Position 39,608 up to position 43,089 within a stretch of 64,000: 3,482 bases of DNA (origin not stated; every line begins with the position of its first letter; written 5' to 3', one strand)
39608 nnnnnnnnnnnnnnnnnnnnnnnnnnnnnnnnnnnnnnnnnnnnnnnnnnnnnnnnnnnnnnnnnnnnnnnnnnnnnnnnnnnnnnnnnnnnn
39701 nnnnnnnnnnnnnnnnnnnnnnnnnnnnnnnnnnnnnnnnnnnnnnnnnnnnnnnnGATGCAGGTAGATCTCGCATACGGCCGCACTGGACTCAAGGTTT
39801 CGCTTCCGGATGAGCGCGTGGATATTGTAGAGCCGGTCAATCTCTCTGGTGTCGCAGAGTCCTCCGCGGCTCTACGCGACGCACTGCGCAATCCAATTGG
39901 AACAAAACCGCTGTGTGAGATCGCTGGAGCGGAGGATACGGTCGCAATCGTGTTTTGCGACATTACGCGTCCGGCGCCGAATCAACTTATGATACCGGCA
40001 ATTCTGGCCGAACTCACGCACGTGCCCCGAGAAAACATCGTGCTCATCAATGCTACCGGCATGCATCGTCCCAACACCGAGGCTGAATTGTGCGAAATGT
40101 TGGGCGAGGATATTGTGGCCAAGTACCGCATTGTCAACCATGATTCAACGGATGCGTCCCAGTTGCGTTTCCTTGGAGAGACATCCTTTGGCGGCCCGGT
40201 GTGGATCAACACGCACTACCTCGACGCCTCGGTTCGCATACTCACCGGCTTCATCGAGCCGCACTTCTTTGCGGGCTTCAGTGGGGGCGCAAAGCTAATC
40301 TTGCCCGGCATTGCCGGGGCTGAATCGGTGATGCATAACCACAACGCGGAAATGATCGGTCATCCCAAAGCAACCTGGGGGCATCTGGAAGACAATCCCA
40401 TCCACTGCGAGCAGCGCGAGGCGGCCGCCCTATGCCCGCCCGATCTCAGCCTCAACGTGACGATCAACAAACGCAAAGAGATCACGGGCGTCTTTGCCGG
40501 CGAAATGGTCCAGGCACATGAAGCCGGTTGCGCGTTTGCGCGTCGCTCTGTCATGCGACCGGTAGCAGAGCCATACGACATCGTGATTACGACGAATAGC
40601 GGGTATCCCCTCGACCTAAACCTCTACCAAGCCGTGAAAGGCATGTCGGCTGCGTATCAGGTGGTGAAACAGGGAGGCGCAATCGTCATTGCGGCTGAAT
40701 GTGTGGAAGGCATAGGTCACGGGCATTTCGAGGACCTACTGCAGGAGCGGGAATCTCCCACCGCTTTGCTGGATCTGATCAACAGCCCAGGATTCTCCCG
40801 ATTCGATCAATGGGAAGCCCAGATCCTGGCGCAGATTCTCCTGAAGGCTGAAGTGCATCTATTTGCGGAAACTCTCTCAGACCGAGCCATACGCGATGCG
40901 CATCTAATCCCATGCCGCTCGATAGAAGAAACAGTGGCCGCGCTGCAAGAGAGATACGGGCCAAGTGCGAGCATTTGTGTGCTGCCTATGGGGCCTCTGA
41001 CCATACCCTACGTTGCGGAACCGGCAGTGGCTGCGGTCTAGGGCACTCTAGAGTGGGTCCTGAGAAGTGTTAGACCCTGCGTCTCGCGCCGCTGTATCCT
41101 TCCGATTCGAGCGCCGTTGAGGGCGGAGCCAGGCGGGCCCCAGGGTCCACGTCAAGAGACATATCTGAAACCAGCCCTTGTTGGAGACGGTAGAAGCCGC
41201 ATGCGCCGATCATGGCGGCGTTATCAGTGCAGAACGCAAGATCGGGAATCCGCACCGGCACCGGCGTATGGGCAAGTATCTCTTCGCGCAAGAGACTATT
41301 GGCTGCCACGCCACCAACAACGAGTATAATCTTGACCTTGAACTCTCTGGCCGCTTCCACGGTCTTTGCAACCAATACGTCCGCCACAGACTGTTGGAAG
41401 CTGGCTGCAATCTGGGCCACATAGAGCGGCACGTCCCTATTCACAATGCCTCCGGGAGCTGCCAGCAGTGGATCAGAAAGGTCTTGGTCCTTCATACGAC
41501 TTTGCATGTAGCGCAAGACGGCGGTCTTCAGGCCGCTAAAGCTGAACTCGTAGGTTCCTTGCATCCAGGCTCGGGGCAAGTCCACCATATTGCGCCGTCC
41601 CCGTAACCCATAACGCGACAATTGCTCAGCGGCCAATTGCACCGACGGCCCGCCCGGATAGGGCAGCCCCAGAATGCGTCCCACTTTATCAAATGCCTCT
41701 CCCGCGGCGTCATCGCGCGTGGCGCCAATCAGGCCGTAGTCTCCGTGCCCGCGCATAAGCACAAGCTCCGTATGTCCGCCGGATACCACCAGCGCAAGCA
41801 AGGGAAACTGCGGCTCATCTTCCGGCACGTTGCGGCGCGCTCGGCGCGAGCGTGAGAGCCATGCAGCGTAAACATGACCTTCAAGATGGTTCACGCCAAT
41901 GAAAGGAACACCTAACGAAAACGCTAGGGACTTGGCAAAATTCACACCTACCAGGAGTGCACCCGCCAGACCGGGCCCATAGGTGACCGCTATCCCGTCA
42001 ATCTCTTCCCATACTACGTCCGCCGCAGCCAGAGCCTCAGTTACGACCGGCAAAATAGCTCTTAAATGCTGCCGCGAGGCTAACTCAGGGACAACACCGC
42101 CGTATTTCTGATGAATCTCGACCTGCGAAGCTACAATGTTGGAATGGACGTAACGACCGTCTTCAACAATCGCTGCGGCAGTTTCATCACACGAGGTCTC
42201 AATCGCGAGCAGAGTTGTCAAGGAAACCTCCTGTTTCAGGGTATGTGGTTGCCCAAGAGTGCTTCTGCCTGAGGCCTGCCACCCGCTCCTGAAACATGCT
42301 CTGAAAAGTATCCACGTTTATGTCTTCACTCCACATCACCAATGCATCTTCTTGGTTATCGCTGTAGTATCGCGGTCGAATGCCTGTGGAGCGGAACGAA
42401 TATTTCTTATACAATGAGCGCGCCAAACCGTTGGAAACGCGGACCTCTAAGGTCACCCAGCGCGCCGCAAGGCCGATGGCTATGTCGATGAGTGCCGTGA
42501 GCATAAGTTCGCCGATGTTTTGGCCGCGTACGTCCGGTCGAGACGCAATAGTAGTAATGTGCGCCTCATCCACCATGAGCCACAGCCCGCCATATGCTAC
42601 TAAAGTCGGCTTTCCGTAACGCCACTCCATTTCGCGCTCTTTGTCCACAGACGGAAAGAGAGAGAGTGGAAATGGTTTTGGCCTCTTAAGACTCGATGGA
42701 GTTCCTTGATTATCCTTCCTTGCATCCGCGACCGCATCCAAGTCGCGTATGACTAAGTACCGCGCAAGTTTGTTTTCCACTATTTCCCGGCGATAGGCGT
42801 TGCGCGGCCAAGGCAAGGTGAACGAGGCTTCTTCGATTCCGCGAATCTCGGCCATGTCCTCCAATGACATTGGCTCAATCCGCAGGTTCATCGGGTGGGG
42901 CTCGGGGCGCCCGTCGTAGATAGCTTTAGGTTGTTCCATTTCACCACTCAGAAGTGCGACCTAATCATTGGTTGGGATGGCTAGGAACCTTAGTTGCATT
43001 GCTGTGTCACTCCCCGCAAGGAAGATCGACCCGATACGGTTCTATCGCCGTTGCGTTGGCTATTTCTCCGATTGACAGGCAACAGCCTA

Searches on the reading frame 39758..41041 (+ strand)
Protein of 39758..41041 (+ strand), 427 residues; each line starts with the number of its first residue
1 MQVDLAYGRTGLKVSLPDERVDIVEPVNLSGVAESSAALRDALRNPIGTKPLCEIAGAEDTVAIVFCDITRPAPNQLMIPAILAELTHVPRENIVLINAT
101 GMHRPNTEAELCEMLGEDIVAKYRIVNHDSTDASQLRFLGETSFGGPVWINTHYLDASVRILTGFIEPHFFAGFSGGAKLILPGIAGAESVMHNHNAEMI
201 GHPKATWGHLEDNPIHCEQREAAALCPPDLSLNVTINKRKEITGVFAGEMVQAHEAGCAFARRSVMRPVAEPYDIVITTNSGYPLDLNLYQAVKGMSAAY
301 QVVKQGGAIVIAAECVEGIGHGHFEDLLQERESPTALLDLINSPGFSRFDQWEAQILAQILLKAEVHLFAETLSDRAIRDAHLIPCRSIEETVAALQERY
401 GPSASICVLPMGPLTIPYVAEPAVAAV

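Call 57: search_protein_families(library=pfam, proteins=[window:39758-41041:+], max_evalue=0.00001)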
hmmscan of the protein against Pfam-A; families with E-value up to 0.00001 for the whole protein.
window:39758-41041:+ (427 aa): 2 families
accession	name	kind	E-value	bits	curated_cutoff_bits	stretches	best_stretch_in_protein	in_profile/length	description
PF09861.14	Lar_N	-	7.4e-69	231.5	23.3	1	7-208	1-204/204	Lactate racemase N-terminal domain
PF21113.2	LarA_C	-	1.4e-35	122.9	25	1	272-412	5-147/152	Lactate racemase C-terminal domain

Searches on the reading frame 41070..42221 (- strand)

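Call 57: search_protein_families(library=pfam, proteins=[window:41070-42221:-], max_evalue=0.00001)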
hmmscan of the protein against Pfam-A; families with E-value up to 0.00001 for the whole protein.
window:41070-42221:- (383 aa): 1 family
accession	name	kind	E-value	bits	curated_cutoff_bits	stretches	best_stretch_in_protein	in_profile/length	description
PF00814.31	TsaD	-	9.4e-91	304.6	24.8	1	25-339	2-263/264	tRNA N6-adenosine threonylcarbamoyltransferase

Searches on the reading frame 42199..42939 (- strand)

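Call 57: search_protein_families(library=pfam, proteins=[window:42199-42939:-], max_evalue=0.00001)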
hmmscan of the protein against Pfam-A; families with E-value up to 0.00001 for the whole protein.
window:42199-42939:- (246 aa): 1 family
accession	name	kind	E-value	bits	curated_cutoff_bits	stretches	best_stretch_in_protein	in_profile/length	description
PF00583.31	Acetyltransf_1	-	5.4e-09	36.8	20.7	1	111-182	42-116/116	Acetyltransferase (GNAT) family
